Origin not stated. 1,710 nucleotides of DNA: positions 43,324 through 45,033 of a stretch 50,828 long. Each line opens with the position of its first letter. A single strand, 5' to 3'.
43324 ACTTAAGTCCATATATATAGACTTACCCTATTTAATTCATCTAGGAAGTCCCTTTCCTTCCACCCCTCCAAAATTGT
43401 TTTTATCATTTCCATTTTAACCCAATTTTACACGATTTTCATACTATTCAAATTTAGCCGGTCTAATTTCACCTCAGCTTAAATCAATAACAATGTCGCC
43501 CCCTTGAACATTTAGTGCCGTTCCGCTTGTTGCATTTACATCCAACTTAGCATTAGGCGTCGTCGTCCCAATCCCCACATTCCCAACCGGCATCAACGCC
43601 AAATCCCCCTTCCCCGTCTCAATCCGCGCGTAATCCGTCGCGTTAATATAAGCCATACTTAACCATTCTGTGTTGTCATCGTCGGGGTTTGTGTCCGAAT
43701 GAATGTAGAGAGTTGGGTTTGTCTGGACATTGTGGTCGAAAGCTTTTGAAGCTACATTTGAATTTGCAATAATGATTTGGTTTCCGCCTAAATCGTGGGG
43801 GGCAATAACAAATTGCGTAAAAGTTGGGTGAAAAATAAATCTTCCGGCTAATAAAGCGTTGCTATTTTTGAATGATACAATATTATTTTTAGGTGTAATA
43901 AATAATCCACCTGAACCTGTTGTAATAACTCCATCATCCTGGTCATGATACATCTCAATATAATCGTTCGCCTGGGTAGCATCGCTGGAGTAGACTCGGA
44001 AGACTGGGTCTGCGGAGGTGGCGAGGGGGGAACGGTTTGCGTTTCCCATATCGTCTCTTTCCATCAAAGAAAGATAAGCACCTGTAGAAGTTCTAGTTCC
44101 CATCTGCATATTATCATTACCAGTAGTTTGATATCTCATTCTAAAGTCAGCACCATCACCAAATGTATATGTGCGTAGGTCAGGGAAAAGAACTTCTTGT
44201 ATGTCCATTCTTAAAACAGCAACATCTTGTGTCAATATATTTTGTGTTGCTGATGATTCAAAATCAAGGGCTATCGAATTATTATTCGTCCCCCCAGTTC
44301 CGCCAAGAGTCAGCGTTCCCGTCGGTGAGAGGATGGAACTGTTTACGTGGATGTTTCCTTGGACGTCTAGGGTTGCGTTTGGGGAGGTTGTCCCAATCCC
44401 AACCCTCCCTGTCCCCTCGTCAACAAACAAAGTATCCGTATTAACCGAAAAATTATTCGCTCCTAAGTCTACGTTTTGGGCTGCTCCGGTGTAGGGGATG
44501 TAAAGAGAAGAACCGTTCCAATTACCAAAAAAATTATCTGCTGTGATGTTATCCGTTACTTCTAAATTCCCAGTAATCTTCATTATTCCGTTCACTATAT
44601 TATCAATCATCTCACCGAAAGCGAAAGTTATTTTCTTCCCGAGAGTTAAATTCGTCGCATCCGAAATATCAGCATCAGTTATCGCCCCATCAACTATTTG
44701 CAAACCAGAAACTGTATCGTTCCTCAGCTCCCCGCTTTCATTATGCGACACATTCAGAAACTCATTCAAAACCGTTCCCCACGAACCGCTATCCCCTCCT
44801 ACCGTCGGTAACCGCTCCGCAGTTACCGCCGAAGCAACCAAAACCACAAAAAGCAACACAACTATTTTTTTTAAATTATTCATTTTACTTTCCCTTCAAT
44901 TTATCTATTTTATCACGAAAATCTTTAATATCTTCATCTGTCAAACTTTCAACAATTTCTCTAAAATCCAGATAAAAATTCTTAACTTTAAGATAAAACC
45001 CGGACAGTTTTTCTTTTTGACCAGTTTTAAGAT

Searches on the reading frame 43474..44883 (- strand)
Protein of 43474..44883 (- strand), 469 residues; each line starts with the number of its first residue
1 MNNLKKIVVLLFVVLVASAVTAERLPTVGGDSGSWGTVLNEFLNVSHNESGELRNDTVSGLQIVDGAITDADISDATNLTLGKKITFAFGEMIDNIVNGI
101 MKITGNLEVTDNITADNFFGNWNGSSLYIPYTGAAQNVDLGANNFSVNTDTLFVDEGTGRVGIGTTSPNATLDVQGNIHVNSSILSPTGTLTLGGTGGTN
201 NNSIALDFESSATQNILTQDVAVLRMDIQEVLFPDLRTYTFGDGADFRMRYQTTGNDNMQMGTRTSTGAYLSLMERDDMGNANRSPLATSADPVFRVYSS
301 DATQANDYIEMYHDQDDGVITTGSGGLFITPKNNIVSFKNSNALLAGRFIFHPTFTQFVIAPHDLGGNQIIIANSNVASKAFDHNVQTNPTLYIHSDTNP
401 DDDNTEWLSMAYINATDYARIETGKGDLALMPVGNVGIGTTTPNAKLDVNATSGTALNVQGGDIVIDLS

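Call 3: search_protein_families(library=pfam, proteins=[window:43474-44883:-], max_evalue=1)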
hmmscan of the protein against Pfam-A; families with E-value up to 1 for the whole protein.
window:43474-44883:- (469 aa): 0 families

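Call 4: search_protein_families(library=ncbifam, proteins=[window:43474-44883:-], max_evalue=1)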
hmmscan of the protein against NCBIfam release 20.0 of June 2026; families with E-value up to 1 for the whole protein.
window:43474-44883:- (469 aa): 0 families

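Call 13: find_homologous_proteins(query=window:43474-44883:-, max_evalue=0.001)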
Query window:43474-44883:- (469 aa): 192 proteins with E <= 0.001 among 8000 candidates; the best 120 are listed.
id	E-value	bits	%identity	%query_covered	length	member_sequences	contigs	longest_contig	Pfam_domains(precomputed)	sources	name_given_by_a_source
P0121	9.8e-76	274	54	58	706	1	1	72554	-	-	-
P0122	5.2e-70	255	50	54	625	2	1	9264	-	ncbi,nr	ncbi:hypothetical protein KAJ38_02060, partial [Candidatus Pacearchaeota archaeon]|nr:hypothetical p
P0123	1.3e-67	247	55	32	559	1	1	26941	-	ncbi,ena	-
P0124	1.5e-66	243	48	35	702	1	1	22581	-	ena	-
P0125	2.8e-56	209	42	71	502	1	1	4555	-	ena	-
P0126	9.1e-47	178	36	37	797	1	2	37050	-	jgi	-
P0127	1.1e-46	178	37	57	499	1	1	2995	-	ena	-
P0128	7.4e-45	172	43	50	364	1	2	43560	-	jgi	-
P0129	4.8e-44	169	38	51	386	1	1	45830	-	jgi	-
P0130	2.8e-43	167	65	20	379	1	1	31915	-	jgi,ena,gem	-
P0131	4.4e-43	166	36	70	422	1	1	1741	-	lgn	-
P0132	5.8e-43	166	41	49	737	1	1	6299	-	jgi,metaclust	metaclust:\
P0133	5.8e-43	166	37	57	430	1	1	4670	-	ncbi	-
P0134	5.8e-42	162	42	45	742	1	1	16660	-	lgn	-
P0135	4.3e-40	156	37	54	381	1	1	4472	-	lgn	-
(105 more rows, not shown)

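Call 37: find_encoding_contigs(protein=P0123, flank=8000, max_places=1)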
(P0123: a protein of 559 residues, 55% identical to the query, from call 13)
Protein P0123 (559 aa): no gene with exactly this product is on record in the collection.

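Call 38: find_encoding_contigs(protein=P0124, flank=8000, max_places=1)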
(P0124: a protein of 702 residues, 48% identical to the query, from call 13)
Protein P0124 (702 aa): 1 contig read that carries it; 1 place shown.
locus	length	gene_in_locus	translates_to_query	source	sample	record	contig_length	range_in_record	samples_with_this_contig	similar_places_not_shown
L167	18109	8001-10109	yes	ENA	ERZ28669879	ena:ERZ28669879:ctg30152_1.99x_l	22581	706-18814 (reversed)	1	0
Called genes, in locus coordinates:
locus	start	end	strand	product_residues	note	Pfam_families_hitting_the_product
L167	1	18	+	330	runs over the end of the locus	-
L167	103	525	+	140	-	-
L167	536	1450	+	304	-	-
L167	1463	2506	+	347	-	-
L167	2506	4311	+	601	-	-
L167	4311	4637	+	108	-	-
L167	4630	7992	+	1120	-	-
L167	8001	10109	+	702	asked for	-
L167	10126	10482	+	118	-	-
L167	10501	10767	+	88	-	-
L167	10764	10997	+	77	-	-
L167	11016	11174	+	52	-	-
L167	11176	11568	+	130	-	-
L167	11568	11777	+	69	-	-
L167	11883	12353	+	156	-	-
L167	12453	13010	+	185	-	-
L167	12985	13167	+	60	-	-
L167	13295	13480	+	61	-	-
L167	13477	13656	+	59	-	-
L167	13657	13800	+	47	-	-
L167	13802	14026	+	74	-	-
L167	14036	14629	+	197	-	PF04404:ERF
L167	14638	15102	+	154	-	-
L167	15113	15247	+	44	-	-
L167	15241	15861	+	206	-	PF12705:PDDEXK_1 (weak)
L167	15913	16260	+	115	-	-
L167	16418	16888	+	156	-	PF00145:DNA_methylase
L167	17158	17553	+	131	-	-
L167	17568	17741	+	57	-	-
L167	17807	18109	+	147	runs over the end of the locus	-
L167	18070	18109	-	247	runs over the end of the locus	?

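Call 39: find_encoding_contigs(protein=P0126, flank=8000, max_places=1)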
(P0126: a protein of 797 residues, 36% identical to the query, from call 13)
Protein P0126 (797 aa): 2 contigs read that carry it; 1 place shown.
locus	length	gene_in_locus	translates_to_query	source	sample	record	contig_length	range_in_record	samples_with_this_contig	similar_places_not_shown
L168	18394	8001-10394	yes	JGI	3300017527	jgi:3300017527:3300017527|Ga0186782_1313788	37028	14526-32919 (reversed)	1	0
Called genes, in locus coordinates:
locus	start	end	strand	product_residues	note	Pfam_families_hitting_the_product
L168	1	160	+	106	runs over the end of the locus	-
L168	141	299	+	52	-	-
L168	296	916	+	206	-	PF00145:DNA_methylase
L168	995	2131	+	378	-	PF02195:ParB_N, PF01555:N6_N4_Mtase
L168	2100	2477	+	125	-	-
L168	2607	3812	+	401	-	PF03237:Terminase_6N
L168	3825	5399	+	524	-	-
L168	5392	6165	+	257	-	PF06810:Phage_scaffold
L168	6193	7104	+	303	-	-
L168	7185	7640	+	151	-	-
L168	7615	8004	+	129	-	-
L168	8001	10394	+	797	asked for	-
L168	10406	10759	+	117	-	-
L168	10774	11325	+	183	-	-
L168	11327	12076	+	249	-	-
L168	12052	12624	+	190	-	-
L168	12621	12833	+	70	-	-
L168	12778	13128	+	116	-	-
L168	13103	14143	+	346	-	-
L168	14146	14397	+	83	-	-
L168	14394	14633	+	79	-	-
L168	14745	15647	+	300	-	-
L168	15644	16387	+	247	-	PF00535:Glycos_transf_2, PF10111:Glyco_tranf_2_2, PF13641:Glyco_tranf_2_3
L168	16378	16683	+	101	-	-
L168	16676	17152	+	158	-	-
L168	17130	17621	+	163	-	PF04233:Phage_Mu_F (weak)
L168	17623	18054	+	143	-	-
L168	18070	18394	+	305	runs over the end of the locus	PF18906:Phage_tube_2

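Call 55: predict_structure(alignment_id=A6)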
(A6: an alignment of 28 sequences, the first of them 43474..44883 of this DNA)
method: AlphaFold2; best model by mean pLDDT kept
length: 469 residues; sequences in the alignment: 28
mean_pLDDT: 68.3   pTM: 0.45
mean pLDDT of the five models: 68.3, 66.3, 63.1, 63.0, 60.0
residues with pLDDT >= 90: 26; 70-90: 216; 50-70: 138; < 50: 89
segments of 3 or more residues with pLDDT < 50: 1-3, 21-31, 43-65, 89-99, 119-126, 130-137, 141-146, 461-463
pLDDT, mean of each block of 10 residues (from residue 1): 63 65 39 49 47 41 51 55 51 46 61 53 47 46 48 62 60 75 81 74 81 78 76 80 80 77 74 76 64 80 76 83 83 82 79 87 84 91 88 92 91 75 84 62 66 59 50
secondary structure, 60 per line:
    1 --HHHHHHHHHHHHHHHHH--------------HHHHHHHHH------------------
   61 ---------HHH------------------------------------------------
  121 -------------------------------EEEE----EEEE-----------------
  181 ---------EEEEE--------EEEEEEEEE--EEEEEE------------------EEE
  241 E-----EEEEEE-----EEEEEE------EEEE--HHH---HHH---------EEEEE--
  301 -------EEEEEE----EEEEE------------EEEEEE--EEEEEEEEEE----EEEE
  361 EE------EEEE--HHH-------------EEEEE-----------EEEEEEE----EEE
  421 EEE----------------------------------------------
elements in order: H3-19 H34-42 E152-155 E160-163 E190-194 E203-211 E214-219 E238-241 E247-252 E258-263 E270-273 E294-298 E308-313 E318-322 E335-340 E343-352 E357-362 E369-372 E391-395 E407-413 E418-423

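Call 58: fold_search(model_id=the predicted structure, library=pdb)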
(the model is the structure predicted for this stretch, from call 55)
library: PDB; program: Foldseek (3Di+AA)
matches with E <= 10: 268; with E <= 0.001: 0
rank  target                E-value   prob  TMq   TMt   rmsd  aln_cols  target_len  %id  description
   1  6ud7_B                6.3e-02  0.07  0.08  0.05  22.6       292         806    7  Crystal structure of full-length human DCAF15-DDB1(deltaBPB)-DDA1-RBM39 in complex with indisulam (released 2019-12-18)
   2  5wfv_A                1.3e-01  0.08  0.07  0.10  16.7       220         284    9  Kelch domain of human Keap1 bound to Nrf2 ETGE peptide (released 2018-09-19)
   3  9saf_A                1.8e-01  0.04  0.06  0.04  23.1       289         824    7  Ternary PROTAC-mediated complex of BRD4-BD1/CRBN/DDB1 and JQ1-AcQ bifunctional degrader (released 2025-10-01)
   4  9lu1_S                1.9e-01  0.06  0.08  0.04  24.5       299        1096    7  protein structure of DDB1-DDA1-DET1-Ube2e2 bound to COP1 dimer (released 2026-01-28)
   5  9dhd_A                1.9e-01  0.04  0.06  0.05  22.8       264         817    6  The ternary complex of DDB1, DDA1, DET1 (released 2025-02-05)
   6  8ond_B                2.0e-01  0.33  0.14  0.17  14.1       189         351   12  Structure of the C-terminal domains of the Bdellovibrio bacteriovorus Bd2133 fibre (released 2023-10-25)
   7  8u17_B                2.5e-01  0.03  0.06  0.05  23.7       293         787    6  The ternary complex structure of DDB1-CRBN-SALL4(ZF1,2)-long bound to Pomalidomide (released 2023-12-27)
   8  4a0b_C                3.0e-01  0.03  0.07  0.04  23.7       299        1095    8  Structure of hsDDB1-drDDB2 bound to a 16 bp CPD-duplex (pyrimidine at D-1 position) at 3.8 A resolution (CPD 4) (released 2011-11-30)
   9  9q2d_C                3.2e-01  0.04  0.07  0.05  22.4       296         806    7  Cryo-EM structure of ternary complex Ikaros-ZF2:CC-885:CRBN:DDB1 (molecular glue degrader) (released 2025-10-01)
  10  5y31_B                4.0e-01  0.06  0.10  0.09  22.7       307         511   10  Crystal structure of human LGI1-ADAM22 complex (released 2018-05-02)
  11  9i0n_A                4.5e-01  0.08  0.09  0.07  20.7       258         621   10  Cryo-EM structure of human sortilin ectodomain (released 2025-12-17)
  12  8f5p_F                4.5e-01  0.04  0.08  0.05  19.8       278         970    9  Structure of Leishmania tarentolae IFT-A (state 2) (released 2022-12-21)
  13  6fg9_B                5.0e-01  0.06  0.09  0.06  19.7       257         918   10  Mouse SORCS2 ectodomain (sortilin related VPS10 domain containing receptor 2) (released 2018-08-01)
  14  8c7g_A                5.3e-01  0.05  0.09  0.07  25.5       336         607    7  Drosophila melanogaster Rab7 GEF complex Mon1-Ccz1-Bulli (released 2023-05-17)
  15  5nxf_A                5.6e-01  0.04  0.11  0.10  19.0       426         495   12  Crystal structure of the carboxy-terminal region of the bacteriophage T4 proximal long tail fibre protein gp34, residu (released 2017-07-12)
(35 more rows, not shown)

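Call 59: fold_search(model_id=the predicted structure, library=viral)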
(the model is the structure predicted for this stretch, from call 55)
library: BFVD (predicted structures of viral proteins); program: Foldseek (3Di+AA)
matches with E <= 10: 542; with E <= 0.001: 3
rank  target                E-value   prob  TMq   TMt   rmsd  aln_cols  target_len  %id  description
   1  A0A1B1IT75            5.2e-06  1.00  0.20  0.11  17.3       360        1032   19  (no name in the UniProt tables at hand)
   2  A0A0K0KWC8            2.3e-04  0.69  0.11  0.06  47.7       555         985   11  Uncharacterized protein [Prochlorococcus phage P-TIM68]
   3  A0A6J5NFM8            9.8e-04  0.66  0.13  0.12  20.0       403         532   11  Intramolecular chaperone auto-processing domain containing protein [uncultured Caudovirales phage]
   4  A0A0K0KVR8            1.2e-03  0.57  0.14  0.10  20.4       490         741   17  Uncharacterized protein [Prochlorococcus phage P-TIM68]
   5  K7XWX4                1.6e-03  0.66  0.14  0.11  22.8       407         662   13  (no name in the UniProt tables at hand)
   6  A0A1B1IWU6            2.6e-03  0.41  0.14  0.10  17.0       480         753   12  (no name in the UniProt tables at hand)
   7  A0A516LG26            3.1e-03  0.41  0.13  0.13  31.7       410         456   16  (no name in the UniProt tables at hand)
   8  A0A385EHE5            3.7e-03  0.30  0.14  0.13  23.5       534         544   12  Uncharacterized protein [Synechococcus phage S-T4]
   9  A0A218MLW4            4.1e-03  0.15  0.09  0.10  52.5       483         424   13  Uncharacterized protein [uncultured virus]
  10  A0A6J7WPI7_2          6.9e-03  0.66  0.20  0.12  34.9       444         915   16  Intramolecular chaperone auto-processing domain containing protein [uncultured Caudovirales phage]
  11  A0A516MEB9            7.8e-03  0.51  0.15  0.16  18.4       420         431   14  (no name in the UniProt tables at hand)
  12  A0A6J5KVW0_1          8.7e-03  0.51  0.20  0.13  17.2       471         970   12  Uncharacterized protein [uncultured Caudovirales phage]
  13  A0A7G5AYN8            1.2e-02  0.18  0.09  0.10  33.0       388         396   10  (no name in the UniProt tables at hand)
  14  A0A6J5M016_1          1.4e-02  0.51  0.14  0.10  17.5       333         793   15  Peptidase S74 domain-containing protein [uncultured Caudovirales phage]
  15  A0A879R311            1.4e-02  0.44  0.18  0.14  16.4       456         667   13  Uncharacterized protein [Synechococcus phage S-SRM01]
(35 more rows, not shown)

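Call 68: search_protein_families(library=padloc, proteins=[window:43474-44883:-], max_evalue=0.01)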
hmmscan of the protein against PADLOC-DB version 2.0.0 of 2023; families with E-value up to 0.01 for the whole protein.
window:43474-44883:- (469 aa): 0 families

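Call 69: search_protein_families(library=phrogs, proteins=[window:43474-44883:-], max_evalue=0.01)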
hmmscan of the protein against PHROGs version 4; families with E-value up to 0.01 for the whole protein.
window:43474-44883:- (469 aa): 6 families
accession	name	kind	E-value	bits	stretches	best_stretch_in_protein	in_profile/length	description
phrog_5906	-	unknown function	5.3e-12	47.1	1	132-203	13-87/197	-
phrog_28668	-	unknown function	1.2e-07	32.8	1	142-184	13-57/153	-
phrog_18345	-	tail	5.6e-06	25.9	0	429-456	437-464/956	tail fiber protein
phrog_9942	-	tail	2.6e-05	23.4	1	143-211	710-777/1178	tail fiber protein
phrog_1417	-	unknown function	5.9e-05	23.4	1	142-190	26-70/464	-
phrog_9563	-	unknown function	0.00014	22.9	0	434-454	16-36/85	-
